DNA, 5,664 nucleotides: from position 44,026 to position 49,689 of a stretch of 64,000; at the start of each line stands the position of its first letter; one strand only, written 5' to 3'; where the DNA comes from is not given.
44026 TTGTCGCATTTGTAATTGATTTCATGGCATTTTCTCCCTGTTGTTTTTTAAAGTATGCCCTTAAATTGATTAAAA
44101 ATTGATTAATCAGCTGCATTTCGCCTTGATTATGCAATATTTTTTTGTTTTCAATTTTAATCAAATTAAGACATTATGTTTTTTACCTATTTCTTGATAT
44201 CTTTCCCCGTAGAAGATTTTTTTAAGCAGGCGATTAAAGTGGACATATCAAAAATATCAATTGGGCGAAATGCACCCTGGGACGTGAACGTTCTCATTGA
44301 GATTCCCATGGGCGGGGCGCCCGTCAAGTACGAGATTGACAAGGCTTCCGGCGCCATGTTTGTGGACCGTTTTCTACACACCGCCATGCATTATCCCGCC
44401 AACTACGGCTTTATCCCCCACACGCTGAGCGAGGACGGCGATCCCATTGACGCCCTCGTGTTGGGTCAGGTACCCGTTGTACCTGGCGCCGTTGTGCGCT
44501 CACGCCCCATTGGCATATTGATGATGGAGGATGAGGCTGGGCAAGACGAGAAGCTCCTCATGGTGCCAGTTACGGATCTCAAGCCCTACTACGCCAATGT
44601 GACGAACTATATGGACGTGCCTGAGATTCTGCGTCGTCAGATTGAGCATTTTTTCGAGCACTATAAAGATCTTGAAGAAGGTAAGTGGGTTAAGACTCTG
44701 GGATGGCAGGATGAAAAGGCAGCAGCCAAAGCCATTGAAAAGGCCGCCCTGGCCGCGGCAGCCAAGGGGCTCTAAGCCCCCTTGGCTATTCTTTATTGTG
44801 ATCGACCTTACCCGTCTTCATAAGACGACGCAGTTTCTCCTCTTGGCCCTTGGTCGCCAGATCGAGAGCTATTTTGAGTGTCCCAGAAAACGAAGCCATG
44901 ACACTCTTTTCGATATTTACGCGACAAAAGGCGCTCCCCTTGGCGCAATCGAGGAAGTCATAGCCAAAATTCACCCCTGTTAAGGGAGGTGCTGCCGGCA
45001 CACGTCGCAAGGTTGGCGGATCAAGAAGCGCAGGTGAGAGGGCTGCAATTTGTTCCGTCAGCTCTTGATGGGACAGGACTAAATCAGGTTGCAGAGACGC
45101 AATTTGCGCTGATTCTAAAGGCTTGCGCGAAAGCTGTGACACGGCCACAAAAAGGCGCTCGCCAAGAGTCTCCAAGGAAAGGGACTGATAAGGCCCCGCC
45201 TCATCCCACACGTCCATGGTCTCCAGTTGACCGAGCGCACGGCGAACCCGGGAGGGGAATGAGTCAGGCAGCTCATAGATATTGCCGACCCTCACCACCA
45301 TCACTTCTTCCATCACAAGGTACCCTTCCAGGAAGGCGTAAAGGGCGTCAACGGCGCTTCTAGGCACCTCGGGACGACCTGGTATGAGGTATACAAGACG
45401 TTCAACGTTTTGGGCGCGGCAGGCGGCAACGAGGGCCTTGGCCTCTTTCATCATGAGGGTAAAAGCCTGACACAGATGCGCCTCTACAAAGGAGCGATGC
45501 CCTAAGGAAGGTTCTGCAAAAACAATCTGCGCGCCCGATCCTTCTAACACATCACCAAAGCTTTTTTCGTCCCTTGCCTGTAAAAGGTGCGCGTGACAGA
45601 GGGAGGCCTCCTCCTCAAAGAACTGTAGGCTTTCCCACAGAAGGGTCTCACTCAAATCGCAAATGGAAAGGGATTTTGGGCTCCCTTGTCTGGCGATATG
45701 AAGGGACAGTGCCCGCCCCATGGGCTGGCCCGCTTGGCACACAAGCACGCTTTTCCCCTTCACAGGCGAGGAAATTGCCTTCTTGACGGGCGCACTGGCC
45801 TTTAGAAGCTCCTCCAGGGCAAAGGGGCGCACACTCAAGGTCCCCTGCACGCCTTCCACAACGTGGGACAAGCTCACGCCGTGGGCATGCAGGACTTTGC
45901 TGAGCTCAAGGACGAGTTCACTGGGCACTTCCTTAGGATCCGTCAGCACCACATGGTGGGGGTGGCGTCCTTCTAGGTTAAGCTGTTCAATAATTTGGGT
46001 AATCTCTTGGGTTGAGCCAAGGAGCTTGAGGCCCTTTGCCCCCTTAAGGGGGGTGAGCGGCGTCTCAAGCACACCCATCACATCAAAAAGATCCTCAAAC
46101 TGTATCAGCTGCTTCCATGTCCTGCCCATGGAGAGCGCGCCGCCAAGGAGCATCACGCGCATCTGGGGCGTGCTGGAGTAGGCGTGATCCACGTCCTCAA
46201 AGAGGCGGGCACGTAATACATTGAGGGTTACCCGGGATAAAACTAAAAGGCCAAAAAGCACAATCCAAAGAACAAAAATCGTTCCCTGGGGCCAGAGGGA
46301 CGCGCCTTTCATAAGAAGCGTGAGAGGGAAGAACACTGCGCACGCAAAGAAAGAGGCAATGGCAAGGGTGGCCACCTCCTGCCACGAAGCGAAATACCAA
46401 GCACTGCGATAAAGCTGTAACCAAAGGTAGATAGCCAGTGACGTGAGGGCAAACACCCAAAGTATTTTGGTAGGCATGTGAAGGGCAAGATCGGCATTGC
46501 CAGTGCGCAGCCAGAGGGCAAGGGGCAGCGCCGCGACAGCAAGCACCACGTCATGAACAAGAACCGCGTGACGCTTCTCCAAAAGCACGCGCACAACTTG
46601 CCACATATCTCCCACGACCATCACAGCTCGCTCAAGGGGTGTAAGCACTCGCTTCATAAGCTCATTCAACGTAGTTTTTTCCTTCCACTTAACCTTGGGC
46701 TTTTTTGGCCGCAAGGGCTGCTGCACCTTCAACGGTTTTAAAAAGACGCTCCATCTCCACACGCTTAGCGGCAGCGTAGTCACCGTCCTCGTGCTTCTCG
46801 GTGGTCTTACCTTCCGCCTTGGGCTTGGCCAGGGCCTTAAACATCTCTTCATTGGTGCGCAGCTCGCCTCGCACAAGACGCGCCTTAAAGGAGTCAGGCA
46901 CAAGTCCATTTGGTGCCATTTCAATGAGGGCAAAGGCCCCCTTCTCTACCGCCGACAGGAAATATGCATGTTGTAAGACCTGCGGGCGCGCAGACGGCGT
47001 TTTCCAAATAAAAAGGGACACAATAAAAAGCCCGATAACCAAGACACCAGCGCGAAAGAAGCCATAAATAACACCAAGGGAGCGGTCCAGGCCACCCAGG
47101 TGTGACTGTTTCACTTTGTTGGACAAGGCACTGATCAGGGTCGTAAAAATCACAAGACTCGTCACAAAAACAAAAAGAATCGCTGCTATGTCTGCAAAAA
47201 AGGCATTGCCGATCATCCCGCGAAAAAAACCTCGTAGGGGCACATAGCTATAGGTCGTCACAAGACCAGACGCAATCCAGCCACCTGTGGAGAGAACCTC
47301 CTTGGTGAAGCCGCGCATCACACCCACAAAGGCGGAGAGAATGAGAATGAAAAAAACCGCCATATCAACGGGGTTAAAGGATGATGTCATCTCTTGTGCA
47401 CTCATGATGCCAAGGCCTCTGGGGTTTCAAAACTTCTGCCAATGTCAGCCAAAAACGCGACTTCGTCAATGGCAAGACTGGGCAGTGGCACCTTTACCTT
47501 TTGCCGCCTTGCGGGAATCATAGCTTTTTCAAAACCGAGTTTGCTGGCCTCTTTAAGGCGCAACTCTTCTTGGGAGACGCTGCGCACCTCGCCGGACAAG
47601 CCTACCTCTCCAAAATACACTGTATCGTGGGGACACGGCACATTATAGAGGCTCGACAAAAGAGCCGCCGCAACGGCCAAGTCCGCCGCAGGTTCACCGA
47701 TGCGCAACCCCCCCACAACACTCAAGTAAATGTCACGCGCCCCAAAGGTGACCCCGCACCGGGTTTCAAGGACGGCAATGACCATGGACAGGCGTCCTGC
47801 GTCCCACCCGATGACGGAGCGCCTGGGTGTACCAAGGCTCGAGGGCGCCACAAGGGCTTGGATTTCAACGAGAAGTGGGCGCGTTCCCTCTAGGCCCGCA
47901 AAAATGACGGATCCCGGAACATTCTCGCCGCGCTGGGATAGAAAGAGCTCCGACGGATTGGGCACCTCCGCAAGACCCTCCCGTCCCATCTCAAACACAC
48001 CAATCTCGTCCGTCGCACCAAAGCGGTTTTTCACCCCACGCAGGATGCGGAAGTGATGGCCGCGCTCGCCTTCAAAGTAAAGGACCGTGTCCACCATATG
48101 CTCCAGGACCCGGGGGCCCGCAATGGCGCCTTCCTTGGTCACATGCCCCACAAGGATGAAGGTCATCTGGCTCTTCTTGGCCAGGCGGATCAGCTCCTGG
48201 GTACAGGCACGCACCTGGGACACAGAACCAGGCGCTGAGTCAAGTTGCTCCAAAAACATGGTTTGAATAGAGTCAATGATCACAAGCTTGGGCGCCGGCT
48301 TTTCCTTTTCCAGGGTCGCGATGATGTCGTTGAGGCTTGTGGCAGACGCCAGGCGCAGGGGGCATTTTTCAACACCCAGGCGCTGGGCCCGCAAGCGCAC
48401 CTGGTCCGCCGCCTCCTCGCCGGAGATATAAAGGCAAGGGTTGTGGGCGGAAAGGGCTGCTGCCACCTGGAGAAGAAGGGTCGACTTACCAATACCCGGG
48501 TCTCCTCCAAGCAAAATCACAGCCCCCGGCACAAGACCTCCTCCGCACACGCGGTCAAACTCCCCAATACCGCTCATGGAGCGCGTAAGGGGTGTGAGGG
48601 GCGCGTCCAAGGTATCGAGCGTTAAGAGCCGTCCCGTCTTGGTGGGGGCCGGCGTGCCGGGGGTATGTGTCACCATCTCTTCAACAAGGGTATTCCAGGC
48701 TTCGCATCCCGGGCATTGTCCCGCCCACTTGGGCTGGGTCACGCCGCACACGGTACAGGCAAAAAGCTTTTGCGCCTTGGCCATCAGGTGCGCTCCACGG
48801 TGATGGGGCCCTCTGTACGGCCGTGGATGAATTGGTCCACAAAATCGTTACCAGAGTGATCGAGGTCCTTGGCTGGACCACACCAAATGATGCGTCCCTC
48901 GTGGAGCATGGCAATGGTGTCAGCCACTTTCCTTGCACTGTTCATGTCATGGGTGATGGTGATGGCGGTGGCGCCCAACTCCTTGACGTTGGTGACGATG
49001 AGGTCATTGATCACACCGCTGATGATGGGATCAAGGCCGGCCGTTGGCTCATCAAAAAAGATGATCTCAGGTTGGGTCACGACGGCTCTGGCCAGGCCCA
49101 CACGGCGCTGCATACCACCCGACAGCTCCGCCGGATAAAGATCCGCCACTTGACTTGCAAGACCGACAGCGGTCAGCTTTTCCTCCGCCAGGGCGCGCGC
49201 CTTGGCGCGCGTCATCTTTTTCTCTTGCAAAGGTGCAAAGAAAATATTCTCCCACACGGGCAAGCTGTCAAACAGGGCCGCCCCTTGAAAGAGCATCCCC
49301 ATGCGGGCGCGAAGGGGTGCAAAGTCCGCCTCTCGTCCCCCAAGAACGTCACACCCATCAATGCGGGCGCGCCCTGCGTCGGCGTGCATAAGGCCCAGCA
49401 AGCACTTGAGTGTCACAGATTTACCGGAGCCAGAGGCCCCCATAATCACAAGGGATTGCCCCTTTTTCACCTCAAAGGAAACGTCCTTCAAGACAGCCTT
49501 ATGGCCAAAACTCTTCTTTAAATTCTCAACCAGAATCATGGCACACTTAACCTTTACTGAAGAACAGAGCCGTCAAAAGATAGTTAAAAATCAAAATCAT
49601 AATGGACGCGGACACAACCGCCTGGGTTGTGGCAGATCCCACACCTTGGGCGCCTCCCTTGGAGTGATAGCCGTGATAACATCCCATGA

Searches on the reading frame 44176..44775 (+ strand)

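Call 9: search_protein_families(library=pfam, proteins=[window:44176-44775:+], max_evalue=0.001)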
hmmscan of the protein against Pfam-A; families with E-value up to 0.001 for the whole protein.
window:44176-44775:+ (199 aa): 1 family
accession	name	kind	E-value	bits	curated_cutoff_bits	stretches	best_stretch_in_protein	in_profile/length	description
PF00719.24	Pyrophosphatase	-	1.4e-58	197.5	23.5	1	39-191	1-149/153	Inorganic pyrophosphatase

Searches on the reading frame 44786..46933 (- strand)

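Call 9: search_protein_families(library=pfam, proteins=[window:44786-46933:-], max_evalue=0.001)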
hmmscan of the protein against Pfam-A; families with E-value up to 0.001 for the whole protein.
window:44786-46933:- (715 aa): 1 family
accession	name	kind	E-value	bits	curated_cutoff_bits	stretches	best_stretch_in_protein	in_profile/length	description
PF02719.21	Polysacc_synt_2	-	0.00035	20.3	20.2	1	396-516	1-126/293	Polysaccharide biosynthesis protein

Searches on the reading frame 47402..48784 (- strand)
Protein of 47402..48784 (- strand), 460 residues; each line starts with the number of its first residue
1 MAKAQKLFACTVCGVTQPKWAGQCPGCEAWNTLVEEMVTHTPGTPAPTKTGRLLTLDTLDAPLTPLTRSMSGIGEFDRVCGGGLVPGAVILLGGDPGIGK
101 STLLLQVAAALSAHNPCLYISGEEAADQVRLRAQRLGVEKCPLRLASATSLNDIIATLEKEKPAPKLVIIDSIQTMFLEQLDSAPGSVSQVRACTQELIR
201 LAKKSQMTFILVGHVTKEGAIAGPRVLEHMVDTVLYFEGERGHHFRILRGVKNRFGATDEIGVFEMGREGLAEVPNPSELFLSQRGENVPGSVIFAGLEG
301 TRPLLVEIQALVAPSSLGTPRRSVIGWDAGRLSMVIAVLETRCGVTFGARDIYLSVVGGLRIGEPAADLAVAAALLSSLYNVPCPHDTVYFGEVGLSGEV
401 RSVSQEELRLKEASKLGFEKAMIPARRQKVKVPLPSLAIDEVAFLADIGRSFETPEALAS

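Call 10: search_protein_families(library=pfam, proteins=[window:47402-48784:-], max_evalue=0.001)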
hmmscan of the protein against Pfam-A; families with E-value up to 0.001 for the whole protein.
window:47402-48784:- (460 aa): 11 families
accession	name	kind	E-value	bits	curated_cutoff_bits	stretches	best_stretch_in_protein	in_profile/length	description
PF06745.19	ATPase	-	1.3e-17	64.3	26.6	2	71-139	3-73/231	KaiC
PF13481.12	AAA_25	-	2.4e-17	63.6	27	1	77-220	23-195/195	AAA domain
PF18073.7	Zn_ribbon_LapB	-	1.8e-10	40.8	25.7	1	8-35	1-28/28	Rubredoxin metal binding domain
PF13541.12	ChlI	-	2e-07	31.4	27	1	343-425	36-119/121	Subunit ChlI of Mg-chelatase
PF03796.21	DnaB_C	-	4.7e-07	29.9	27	1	71-132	4-66/255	DnaB-like helicase C terminal domain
PF13401.12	AAA_22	-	9.3e-07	29.7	27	1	89-214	7-123/130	AAA domain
PF00004.35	AAA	-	1.7e-06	28.9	21.2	1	90-214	1-107/131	ATPase family associated with various cellular activities (AAA)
PF07088.17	GvpD_P-loop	-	1.9e-05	25.1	24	0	86-125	9-48/189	GvpD gas vesicle protein, P-loop domain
PF13191.12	AAA_16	-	5.1e-05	24.3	32.6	1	76-210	16-135/167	AAA ATPase domain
PF13479.12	AAA_24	-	0.00021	21.7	27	1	89-218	4-133/195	AAA domain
PF13173.12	AAA_14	-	0.00045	20.7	27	0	89-176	4-74/129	AAA domain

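Call 72: find_homologous_proteins(query=window:47402-48784:-, max_evalue=1e-30)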
Query window:47402-48784:- (460 aa): 8000 proteins with E <= 1e-30 among 8000 candidates; the best 120 are listed.
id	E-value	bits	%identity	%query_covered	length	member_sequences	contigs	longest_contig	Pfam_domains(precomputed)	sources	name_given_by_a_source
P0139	3.6e-278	941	92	100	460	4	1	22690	PF18073.8,PF06745.20,PF07088.17,PF03796.22,PF23442.2,PF00004.36,PF13401.13,PF13481.13,PF13191.13,PF13541.13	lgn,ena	-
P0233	4.2e-236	802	79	99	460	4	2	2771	PF18073.8,PF06745.20,PF07088.17,PF03796.22,PF23442.2,PF13481.13,PF13541.13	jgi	jgi:DNA repair protein RadA/Sms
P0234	5.5e-236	802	79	98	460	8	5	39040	PF18073.8,PF06745.20,PF07088.17,PF03796.22,PF23442.2,PF00004.36,PF13401.13,PF13481.13,PF13541.13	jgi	jgi:DNA repair protein RadA/Sms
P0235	1.5e-199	682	69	98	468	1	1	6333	PF18073.8,PF06745.20,PF03796.22,PF13401.13,PF13481.13,PF13191.13,PF13541.13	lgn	-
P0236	1.2e-197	676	70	98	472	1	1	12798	PF18073.8,PF06745.20,PF03796.22,PF13401.13,PF13481.13,PF13541.13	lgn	-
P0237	7.6e-191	653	67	98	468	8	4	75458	PF18073.8,PF06745.20,PF07088.17,PF03796.22,PF23442.2,PF05362.20,PF00004.36,PF13401.13,PF13481.13,PF13541.13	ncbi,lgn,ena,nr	ncbi:MAG: DNA repair protein RadA [Caedimonas sp.]|nr:DNA repair protein RadA [Caedimonas sp.]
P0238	8.5e-190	650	82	79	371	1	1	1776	PF06745.20,PF13481.13,PF13541.13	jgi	jgi:DNA repair protein RadA/Sms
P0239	6.7e-189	647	66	98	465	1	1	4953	PF18073.8,PF06745.20,PF03796.22,PF05362.20,PF13481.13,PF13541.13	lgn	-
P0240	8.9e-189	646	66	98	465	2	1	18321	PF18073.8,PF06745.20,PF03796.22,PF05362.20,PF13481.13,PF13541.13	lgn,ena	-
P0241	3.0e-188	645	67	98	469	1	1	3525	PF18073.8,PF06745.20,PF07088.17,PF03796.22,PF23442.2,PF05362.20,PF00004.36,PF13481.13,PF13541.13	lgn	-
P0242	1.1e-187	643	66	97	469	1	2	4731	PF18073.8,PF06745.20,PF07088.17,PF03796.22,PF23442.2,PF05362.20,PF00004.36,PF13401.13,PF13481.13,PF13541.13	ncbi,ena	-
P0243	3.0e-186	638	64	99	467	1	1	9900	PF18073.8,PF06745.20,PF03796.22,PF23442.2,PF00004.36,PF13401.13,PF00154.28,PF13481.13,PF13191.13,PF13541.13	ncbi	-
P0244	3.9e-186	638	70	93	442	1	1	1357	PF06745.20,PF03796.22,PF23442.2,PF13401.13,PF13481.13,PF13191.13,PF13541.13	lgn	-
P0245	1.6e-185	636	68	93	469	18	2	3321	PF18073.8,PF06745.20,PF07088.17,PF03796.22,PF23442.2,PF05362.20,PF00004.36,PF13401.13,PF13481.13,PF13191.13,PF13541.13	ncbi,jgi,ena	-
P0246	2.8e-184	632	67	93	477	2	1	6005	PF18073.8,PF06745.20,PF07088.17,PF03796.22,PF13401.13,PF13481.13,PF13541.13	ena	-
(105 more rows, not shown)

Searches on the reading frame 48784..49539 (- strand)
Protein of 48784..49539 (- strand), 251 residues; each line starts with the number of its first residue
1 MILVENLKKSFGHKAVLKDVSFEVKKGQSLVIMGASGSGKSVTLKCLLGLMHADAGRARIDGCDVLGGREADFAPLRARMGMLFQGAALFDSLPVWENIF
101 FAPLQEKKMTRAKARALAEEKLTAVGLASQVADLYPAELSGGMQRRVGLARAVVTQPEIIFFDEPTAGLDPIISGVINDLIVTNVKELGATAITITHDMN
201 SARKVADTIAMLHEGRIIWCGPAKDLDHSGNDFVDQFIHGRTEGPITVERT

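Call 10: search_protein_families(library=pfam, proteins=[window:48784-49539:-], max_evalue=0.001)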
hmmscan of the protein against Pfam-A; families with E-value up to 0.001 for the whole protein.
window:48784-49539:- (251 aa): 2 families
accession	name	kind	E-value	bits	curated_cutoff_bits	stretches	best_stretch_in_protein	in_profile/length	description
PF00005.33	ABC_tran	-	6.2e-32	111.5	25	1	17-167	1-137/137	ABC transporter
PF13304.12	AAA_21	-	1.2e-06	29.3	27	0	133-199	232-300/304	AAA domain, putative AbiEii toxin, Type IV TA system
